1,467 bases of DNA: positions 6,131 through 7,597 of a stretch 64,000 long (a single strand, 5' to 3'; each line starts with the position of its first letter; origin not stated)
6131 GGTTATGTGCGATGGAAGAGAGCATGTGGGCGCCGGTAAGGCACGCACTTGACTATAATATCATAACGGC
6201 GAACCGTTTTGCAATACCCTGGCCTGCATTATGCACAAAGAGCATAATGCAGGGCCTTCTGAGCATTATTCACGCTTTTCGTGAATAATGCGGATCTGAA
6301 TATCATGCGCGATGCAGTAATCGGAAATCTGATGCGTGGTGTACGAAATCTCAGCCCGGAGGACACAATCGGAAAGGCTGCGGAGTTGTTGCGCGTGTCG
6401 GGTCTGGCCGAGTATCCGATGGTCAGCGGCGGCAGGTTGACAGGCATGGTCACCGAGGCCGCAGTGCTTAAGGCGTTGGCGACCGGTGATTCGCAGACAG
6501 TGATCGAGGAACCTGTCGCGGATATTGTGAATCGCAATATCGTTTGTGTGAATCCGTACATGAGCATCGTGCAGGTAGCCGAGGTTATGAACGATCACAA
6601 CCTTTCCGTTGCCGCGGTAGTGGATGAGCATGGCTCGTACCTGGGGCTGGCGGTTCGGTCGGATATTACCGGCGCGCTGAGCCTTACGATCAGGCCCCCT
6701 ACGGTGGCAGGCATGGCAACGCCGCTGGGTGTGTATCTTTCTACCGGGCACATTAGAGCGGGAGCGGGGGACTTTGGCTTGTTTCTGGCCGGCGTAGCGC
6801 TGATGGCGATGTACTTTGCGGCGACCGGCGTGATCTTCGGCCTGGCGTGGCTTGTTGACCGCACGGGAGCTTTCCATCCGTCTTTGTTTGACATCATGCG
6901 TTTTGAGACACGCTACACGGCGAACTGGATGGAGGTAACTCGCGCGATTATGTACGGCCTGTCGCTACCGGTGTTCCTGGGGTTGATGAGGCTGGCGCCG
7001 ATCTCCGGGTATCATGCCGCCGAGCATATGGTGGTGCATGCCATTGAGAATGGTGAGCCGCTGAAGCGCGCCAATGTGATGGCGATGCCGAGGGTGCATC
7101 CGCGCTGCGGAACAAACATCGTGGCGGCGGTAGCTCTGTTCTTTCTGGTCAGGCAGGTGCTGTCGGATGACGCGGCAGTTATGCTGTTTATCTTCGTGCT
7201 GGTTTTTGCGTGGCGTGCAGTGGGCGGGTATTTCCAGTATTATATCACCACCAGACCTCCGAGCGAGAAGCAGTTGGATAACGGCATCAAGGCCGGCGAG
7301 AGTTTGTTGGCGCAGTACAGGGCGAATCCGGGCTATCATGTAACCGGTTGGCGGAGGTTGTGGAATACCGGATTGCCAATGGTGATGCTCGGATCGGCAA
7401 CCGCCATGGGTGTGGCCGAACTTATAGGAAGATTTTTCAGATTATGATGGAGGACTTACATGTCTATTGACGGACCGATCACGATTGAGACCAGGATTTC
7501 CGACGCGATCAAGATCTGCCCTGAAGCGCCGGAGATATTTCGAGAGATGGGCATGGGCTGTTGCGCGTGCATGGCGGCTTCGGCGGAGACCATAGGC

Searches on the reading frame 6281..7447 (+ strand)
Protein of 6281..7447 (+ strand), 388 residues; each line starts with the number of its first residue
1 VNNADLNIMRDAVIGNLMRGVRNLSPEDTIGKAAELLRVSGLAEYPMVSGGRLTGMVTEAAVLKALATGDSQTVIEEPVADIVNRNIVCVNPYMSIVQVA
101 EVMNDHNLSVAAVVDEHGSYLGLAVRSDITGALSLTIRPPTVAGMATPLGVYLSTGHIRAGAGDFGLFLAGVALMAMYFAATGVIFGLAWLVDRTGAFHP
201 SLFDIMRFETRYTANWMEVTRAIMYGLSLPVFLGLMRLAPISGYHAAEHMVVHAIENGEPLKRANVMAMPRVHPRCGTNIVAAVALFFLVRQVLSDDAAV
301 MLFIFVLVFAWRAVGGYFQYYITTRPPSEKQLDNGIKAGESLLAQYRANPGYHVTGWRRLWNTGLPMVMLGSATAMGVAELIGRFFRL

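Call 81: search_protein_families(library=pfam, proteins=[window:6281-7447:+], max_evalue=0.00001)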
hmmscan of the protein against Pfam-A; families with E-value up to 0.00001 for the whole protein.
window:6281-7447:+ (388 aa): 3 families
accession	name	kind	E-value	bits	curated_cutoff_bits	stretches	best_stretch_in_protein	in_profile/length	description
PF00571.33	CBS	-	6.1e-17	62.1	24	1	79-133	1-55/57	CBS domain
PF07136.16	DUF1385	-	2.1e-14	53.8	22.1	1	243-301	101-160/227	Protein of unknown function (DUF1385)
PF19928.4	DUF6391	-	2.9e-06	28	33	0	272-328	66-126/134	Domain of unknown function (DUF6391)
